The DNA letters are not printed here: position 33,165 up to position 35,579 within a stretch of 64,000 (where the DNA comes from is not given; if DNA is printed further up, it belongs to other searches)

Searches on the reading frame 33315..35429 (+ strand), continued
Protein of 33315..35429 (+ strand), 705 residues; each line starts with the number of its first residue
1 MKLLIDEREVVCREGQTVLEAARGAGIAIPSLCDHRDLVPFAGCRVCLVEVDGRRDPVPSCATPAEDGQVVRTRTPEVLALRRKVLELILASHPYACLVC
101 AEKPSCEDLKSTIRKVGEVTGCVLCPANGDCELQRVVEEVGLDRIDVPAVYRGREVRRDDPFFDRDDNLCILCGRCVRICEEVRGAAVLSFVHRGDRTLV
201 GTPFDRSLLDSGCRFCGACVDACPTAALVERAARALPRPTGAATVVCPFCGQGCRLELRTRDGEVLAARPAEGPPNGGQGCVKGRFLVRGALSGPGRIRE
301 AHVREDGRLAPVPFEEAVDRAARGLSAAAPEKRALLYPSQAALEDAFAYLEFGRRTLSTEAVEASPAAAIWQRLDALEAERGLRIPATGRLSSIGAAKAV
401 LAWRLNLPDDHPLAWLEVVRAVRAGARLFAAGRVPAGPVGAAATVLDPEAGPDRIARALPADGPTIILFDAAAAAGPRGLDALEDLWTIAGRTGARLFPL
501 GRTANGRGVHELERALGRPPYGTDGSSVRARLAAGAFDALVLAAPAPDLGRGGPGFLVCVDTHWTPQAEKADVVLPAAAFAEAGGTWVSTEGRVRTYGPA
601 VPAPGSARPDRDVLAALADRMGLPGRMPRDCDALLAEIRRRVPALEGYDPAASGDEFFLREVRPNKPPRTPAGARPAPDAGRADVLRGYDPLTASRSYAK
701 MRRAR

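Call 50: find_encoding_contigs(protein=P0187, flank=7000, max_places=1)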
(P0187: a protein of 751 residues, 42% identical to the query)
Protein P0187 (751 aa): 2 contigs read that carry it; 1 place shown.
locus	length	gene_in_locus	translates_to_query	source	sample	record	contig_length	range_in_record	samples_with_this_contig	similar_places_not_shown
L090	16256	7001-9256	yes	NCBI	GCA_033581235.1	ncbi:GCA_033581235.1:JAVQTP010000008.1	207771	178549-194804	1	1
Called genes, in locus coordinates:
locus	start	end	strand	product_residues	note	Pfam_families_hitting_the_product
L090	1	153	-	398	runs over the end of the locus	PF01875:Memo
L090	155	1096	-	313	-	PF00294:PfkB, PF08543:Phos_pyr_kin (weak)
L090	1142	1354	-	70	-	-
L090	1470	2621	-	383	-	PF00005:ABC_tran, PF08402:TOBE_2 (faint), PF17850:CysA_C_terminal (weak), PF17912:OB_MalK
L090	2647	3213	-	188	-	PF02887:PK_C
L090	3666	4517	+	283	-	PF00809:Pterin_bind, PF03599:CdhD (weak)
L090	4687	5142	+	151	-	PF01257:2Fe-2S_thioredx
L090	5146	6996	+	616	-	PF01512:Complex1_51K, PF10589:NADH_4Fe-4S, PF00037:Fer4 (faint), PF12838:Fer4_7, PF13187:Fer4_9 (weak), PF13237:Fer4_10 (weak)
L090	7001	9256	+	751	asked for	PF13510:Fer2_4, PF10588:NADH-G_4Fe-4S_3 (weak), PF12838:Fer4_7, PF22117:Fer4_Nqo3, PF00037:Fer4 (weak), PF04879:Molybdop_Fe4S4, PF00384:Molybdopterin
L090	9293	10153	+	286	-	PF10418:DHODB_Fe-S_bind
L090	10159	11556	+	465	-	PF14691:Fer4_20, PF01262:AlaDh_PNT_C (faint), PF07992:Pyr_redox_2, PF13450:NAD_binding_8 (weak), PF13738:Pyr_redox_3 (weak), PF00070:Pyr_redox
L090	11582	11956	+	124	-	PF14691:Fer4_20 (faint)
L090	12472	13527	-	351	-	PF00005:ABC_tran, PF13304:AAA_21 (weak), PF08402:TOBE_2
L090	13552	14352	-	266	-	PF00528:BPD_transp_1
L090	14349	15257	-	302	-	PF00528:BPD_transp_1 (weak)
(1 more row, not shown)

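Call 51: find_encoding_contigs(protein=P0229, flank=7000, max_places=1)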
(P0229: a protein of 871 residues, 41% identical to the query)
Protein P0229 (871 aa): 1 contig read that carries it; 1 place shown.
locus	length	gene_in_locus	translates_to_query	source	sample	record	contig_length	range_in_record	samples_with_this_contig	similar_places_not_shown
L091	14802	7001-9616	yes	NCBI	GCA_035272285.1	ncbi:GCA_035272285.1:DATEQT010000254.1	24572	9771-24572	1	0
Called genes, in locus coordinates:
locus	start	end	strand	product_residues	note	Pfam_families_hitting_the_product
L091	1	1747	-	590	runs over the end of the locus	PF00549:Ligase_CoA, PF13607:Succ_CoA_lig (weak), PF00285:Citrate_synt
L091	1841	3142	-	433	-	PF24948:Citrate_synth_N, PF08442:ATP-grasp_2 (weak), PF16114:Citrate_bind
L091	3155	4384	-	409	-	PF00180:Iso_dh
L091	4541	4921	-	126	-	-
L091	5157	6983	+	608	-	PF01257:2Fe-2S_thioredx, PF01512:Complex1_51K, PF10531:SLBB (weak), PF10589:NADH_4Fe-4S, PF00037:Fer4 (faint), PF13187:Fer4_9 (weak), PF13237:Fer4_10 (weak)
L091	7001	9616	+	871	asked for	PF13510:Fer2_4, PF10588:NADH-G_4Fe-4S_3 (faint), PF22117:Fer4_Nqo3, PF12838:Fer4_7 (weak), PF00037:Fer4 (weak), PF04879:Molybdop_Fe4S4, PF00384:Molybdopterin, PF01568:Molydop_binding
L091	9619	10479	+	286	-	PF10418:DHODB_Fe-S_bind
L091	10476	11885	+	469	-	PF14691:Fer4_20, PF01262:AlaDh_PNT_C (faint), PF00070:Pyr_redox (faint), PF01266:DAO (weak), PF01946:Thi4 (weak), PF07992:Pyr_redox_2, PF13450:NAD_binding_8, PF13738:Pyr_redox_3 (faint)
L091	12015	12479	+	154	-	PF01257:2Fe-2S_thioredx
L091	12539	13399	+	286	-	PF00903:Glyoxalase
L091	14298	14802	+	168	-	PF02074:Peptidase_M32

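Call 52: find_encoding_contigs(protein=P0140, flank=7000, max_places=1)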
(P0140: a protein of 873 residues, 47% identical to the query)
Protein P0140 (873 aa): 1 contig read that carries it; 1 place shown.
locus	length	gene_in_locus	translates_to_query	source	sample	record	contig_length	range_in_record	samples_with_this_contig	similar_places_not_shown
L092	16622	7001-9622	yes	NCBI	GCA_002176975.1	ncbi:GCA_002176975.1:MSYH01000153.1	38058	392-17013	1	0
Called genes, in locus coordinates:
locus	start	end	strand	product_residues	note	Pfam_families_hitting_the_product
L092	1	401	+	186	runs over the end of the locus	PF05683:Fumerase_C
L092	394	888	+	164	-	PF01750:HycI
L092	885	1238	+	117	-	PF07085:DRTGG (weak)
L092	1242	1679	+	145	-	PF13581:HATPase_c_2, PF02518:HATPase_c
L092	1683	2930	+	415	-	PF00037:Fer4 (weak), PF12837:Fer4_6 (faint), PF13237:Fer4_10, PF14697:Fer4_21, PF12838:Fer4_7, PF13187:Fer4_9, PF02906:Fe_hyd_lg_C, PF04060:FeS, +2 more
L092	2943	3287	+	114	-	PF07085:DRTGG (weak)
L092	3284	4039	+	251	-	PF02811:PHP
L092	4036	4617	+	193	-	PF02518:HATPase_c, PF13589:HATPase_c_3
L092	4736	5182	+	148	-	PF01257:2Fe-2S_thioredx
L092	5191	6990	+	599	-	PF01257:2Fe-2S_thioredx (weak), PF01512:Complex1_51K, PF12797:Fer4_2 (faint), PF10589:NADH_4Fe-4S, PF12838:Fer4_7 (weak), PF13187:Fer4_9 (weak), PF14697:Fer4_21 (weak), PF00037:Fer4 (weak)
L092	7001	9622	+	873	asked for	PF13510:Fer2_4, PF10588:NADH-G_4Fe-4S_3 (faint), PF22117:Fer4_Nqo3, PF00037:Fer4 (faint), PF12838:Fer4_7, PF04879:Molybdop_Fe4S4, PF00384:Molybdopterin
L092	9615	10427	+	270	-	PF10418:DHODB_Fe-S_bind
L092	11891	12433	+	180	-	PF02620:YceD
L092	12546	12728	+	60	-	PF01783:Ribosomal_L32p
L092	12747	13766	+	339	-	PF02504:FA_synthesis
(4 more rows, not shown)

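Call 65: predict_structure(alignment_id=A2)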
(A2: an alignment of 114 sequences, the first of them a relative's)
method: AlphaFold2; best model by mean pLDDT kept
length: 705 residues; sequences in the alignment: 114
mean_pLDDT: 84.5   pTM: 0.87
mean pLDDT of the five models: 84.5, 83.3, 82.6, 81.2, 78.5
residues with pLDDT >= 90: 351; 70-90: 239; 50-70: 80; < 50: 35
segments of 3 or more residues with pLDDT < 50: 111-123, 665-680
pLDDT, mean of each block of 10 residues (from residue 1): 96 92 92 86 90 93 94 94 85 57 54 44 58 81 68 64 68 83 84 70 79 84 74 67 93 93 90 87 90 92 96 98 97 94 96 93 89 89 86 94 90 93 94 85 91 91 89 85 94 93 92 82 67 91 87 89 94 97 95 94 96 97 87 94 91 75 52 44 78 86 63
secondary structure, 60 per line:
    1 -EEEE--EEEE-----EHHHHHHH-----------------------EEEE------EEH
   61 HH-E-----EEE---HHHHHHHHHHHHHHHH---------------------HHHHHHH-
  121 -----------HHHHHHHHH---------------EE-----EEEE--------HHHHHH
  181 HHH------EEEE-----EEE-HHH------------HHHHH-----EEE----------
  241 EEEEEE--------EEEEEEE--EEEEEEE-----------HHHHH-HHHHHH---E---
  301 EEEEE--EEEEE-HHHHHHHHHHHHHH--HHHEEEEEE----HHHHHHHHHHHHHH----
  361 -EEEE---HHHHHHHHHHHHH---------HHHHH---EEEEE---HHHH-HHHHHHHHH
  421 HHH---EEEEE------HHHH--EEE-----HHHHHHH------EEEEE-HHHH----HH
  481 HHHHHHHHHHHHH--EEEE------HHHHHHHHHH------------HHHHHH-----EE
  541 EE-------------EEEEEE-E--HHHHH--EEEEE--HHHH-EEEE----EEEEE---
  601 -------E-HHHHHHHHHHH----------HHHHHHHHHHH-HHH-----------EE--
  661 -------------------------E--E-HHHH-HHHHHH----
elements in order (helices of 4 or more, strands of 3 or more residues): E2-5 E8-11 H18-24 E48-51 E70-72 H76-91 H113-119 H132-140 E163-166 H175-183 E190-193 E199-201 H218-222 E228-230 E241-246 E255-261 E264-270 H282-286 H288-293 E301-305 E308-312 H314-327 E333-338 H343-356 E362-365 H369-381 H391-395 E399-403 H407-410 H412-423 E427-431 H438-441 E444-446 H452-458 E465-469 H471-474 H479-493 E496-499 H506-515 H528-533 E539-542 E556-561 H566-570 E573-577 H580-583 E585-588 E593-597 H610-620 H631-641 H691-694 H696-701

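Call 68: fold_search(model_id=the predicted structure, library=pdb)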
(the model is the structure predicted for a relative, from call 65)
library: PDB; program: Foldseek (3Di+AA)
matches with E <= 10: 1062; with E <= 0.001: 233
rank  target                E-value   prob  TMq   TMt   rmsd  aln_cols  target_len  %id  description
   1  9ktl_A                7.1e-44  1.00  0.77  0.58   4.6       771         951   25  Cryo-EM structure of reduced form of formate dehydrogenase from Rhodobacter aestuarii (RaFDH) with NADH (released 2025-06-18)
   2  8e9g_G                7.5e-44  1.00  0.74  0.67   7.4       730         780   27  Mycobacterial respiratory complex I with both quinone positions modelled (released 2022-10-12)
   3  8e9h_G                1.9e-43  1.00  0.74  0.67   5.2       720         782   27  Mycobacterial respiratory complex I, fully-inserted quinone (released 2022-10-12)
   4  7vw6_A                2.6e-43  1.00  0.79  0.62   5.9       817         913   22  Cryo-EM Structure of Formate Dehydrogenase 1 from Methylorubrum extorquens AM1 (released 2022-06-01)
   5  6tg9_A                8.3e-43  1.00  0.76  0.58   4.8       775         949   25  Cryo-EM Structure of NADH reduced form of NAD+-dependent Formate Dehydrogenase from Rhodobacter capsulatus (released 2020-04-22)
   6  8bed_G                3.0e-42  1.00  0.79  0.81   4.8       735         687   22  Cryo-EM structure of the Arabidopsis thaliana I+III2 supercomplex (CI peripheral tip) (released 2023-01-11)
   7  8j83_A                6.9e-42  1.00  0.76  0.59   4.9       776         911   23  Crystal structure of formate dehydrogenase from Methylorubrum extorquens AM1 (released 2023-10-11)
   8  9f5x_C                2.0e-41  1.00  0.81  0.83   4.6       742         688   23  Structure of the Chlamydomonas reinhardtii respiratory supercomplex I1 III2 IV2 (released 2025-03-12)
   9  8om1_G                3.7e-41  1.00  0.78  0.80   5.1       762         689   23  Mitochondrial complex I from Mus musculus in the active state (released 2023-08-09)
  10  7qsm_G                3.9e-41  1.00  0.78  0.80   5.0       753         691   22  Bovine complex I in lipid nanodisc, Deactive-ligand (composite) (released 2022-05-25)
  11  8e73_S1               6.4e-41  1.00  0.77  0.79   5.7       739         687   23  Vigna radiata supercomplex I+III2 (full bridge) (released 2023-01-11)
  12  9smi_G                8.0e-41  1.00  0.78  0.80   5.0       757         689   23  Reduced bovine complex I in lipid nanodisc, NADH-deactive (released 2026-03-18)
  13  7qsk_G                1.2e-40  1.00  0.77  0.78   5.7       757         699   22  Bovine complex I in lipid nanodisc, Active-Q10 (released 2022-05-25)
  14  8ud1_1G               1.4e-40  1.00  0.78  0.79   4.9       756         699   22  High resolution in-situ structure of complex I in respiratory supercomplex (composite) (released 2024-06-19)
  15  7xqw_A                2.6e-40  1.00  0.77  0.69   4.5       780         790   23  Formate dehydrogenase (FDH) from Methylobacterium extorquens AM1 (MeFDH1) (released 2023-08-09)
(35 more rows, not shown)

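Call 75: find_encoding_contigs(protein=P0154, flank=5500, max_places=1)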
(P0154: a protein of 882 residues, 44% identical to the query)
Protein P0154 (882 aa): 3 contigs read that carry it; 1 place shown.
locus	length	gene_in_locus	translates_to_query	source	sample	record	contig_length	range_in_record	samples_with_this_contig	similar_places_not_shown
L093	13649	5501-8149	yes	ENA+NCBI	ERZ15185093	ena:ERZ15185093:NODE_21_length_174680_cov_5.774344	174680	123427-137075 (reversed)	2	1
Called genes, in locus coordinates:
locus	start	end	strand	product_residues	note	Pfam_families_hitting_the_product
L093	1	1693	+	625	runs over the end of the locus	PF03130:HEAT_PBS (faint), PF13646:HEAT_2, PF00514:Arm (faint), PF02985:HEAT (faint), PF12717:Cnd1 (faint), PF13513:HEAT_EZ (faint), PF13646:HEAT_2 (weak), PF13646:HEAT_2, +2 more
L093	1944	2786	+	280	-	PF05681:Fumerase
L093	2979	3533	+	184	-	PF05683:Fumerase_C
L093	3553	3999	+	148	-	PF01257:2Fe-2S_thioredx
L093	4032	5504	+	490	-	PF01512:Complex1_51K, PF10589:NADH_4Fe-4S, PF12797:Fer4_2 (faint), PF00037:Fer4, PF12838:Fer4_7 (weak), PF13187:Fer4_9 (weak), PF13237:Fer4_10 (weak), PF14697:Fer4_21, +1 more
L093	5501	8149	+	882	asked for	PF00111:Fer2 (weak), PF13510:Fer2_4, PF10588:NADH-G_4Fe-4S_3 (faint), PF12838:Fer4_7 (weak), PF22117:Fer4_Nqo3, PF00037:Fer4 (weak), PF00384:Molybdopterin, PF01568:Molydop_binding (weak)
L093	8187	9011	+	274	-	PF10418:DHODB_Fe-S_bind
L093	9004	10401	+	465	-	PF14691:Fer4_20, PF13738:Pyr_redox_3 (faint), PF00070:Pyr_redox (faint), PF07992:Pyr_redox_2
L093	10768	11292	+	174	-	PF02620:YceD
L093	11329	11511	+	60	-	PF01783:Ribosomal_L32p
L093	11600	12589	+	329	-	PF00108:Thiolase_N (weak), PF08545:ACP_syn_III, PF08541:ACP_syn_III_C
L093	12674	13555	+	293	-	PF00698:Acyl_transf_1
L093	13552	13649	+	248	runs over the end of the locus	PF00106:adh_short, PF08659:KR, PF23441:SDR (weak), PF13561:adh_short_C2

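Call 76: find_encoding_contigs(protein=P0185, flank=5500, max_places=1)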
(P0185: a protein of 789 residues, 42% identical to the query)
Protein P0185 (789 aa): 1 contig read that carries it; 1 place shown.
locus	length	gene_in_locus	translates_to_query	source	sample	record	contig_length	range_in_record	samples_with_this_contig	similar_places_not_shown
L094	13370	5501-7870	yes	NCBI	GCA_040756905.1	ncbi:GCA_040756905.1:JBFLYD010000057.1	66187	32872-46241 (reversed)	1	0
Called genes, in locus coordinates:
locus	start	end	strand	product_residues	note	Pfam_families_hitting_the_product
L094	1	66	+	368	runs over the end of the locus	PF05222:AlaDh_PNT_N, PF03807:F420_oxidored (faint), PF01262:AlaDh_PNT_C, PF02826:2-Hacid_dh_C, PF01488:Shikimate_DH (weak), PF03446:NAD_binding_2 (weak)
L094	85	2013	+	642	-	PF05140:ResB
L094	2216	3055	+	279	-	PF01578:Cytochrom_C_asm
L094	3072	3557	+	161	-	PF01257:2Fe-2S_thioredx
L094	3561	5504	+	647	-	PF01257:2Fe-2S_thioredx, PF01512:Complex1_51K, PF10589:NADH_4Fe-4S, PF00037:Fer4 (weak), PF13237:Fer4_10, PF14697:Fer4_21, PF12838:Fer4_7, PF13187:Fer4_9, +3 more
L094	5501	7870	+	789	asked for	PF13510:Fer2_4, PF10588:NADH-G_4Fe-4S_3 (faint), PF12838:Fer4_7, PF13187:Fer4_9 (weak), PF22117:Fer4_Nqo3, PF00037:Fer4 (weak), PF04879:Molybdop_Fe4S4, PF00384:Molybdopterin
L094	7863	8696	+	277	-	PF10418:DHODB_Fe-S_bind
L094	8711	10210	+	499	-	PF00070:Pyr_redox (faint), PF14691:Fer4_20, PF13241:NAD_binding_7 (faint), PF01266:DAO (weak), PF07992:Pyr_redox_2, PF13450:NAD_binding_8, PF13738:Pyr_redox_3 (faint)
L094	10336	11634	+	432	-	PF02550:AcetylCoA_hydro, PF13336:AcetylCoA_hyd_C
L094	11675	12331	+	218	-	PF01351:RNase_HII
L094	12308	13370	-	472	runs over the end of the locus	PF03553:Na_H_antiporter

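Call 77: find_encoding_contigs(protein=P0134, flank=5500, max_places=1)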
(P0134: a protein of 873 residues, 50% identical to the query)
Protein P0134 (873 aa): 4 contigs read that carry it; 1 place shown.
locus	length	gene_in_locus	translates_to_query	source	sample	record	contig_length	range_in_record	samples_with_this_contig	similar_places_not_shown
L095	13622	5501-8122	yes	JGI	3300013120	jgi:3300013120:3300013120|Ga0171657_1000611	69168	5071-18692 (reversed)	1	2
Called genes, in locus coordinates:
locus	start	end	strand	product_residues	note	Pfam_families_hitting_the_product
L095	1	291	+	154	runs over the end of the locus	PF13581:HATPase_c_2, PF02518:HATPase_c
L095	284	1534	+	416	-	PF00037:Fer4 (weak), PF12838:Fer4_7, PF13237:Fer4_10, PF14697:Fer4_21, PF13187:Fer4_9, PF25160:LdpA_Fe-S-bd (weak), PF02906:Fe_hyd_lg_C, PF04060:FeS, +4 more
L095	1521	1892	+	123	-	PF07085:DRTGG (weak)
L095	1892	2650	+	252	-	PF02811:PHP (weak)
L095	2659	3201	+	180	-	PF02518:HATPase_c, PF13589:HATPase_c_3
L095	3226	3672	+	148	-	PF01257:2Fe-2S_thioredx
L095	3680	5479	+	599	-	PF01257:2Fe-2S_thioredx (weak), PF01512:Complex1_51K, PF10531:SLBB (weak), PF10589:NADH_4Fe-4S, PF12838:Fer4_7, PF13237:Fer4_10, PF00037:Fer4, PF14697:Fer4_21, +3 more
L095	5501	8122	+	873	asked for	PF13510:Fer2_4, PF10588:NADH-G_4Fe-4S_3 (weak), PF10588:NADH-G_4Fe-4S_3 (weak), PF22117:Fer4_Nqo3, PF12838:Fer4_7, PF04879:Molybdop_Fe4S4, PF00384:Molybdopterin, PF01568:Molydop_binding, +2 more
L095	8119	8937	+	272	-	PF10418:DHODB_Fe-S_bind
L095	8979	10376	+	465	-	PF14691:Fer4_20, PF13738:Pyr_redox_3 (faint), PF00070:Pyr_redox (faint), PF07992:Pyr_redox_2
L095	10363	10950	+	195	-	PF02620:YceD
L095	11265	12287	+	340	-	PF02504:FA_synthesis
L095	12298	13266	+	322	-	PF00108:Thiolase_N, PF08545:ACP_syn_III, PF08541:ACP_syn_III_C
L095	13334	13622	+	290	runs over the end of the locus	PF00698:Acyl_transf_1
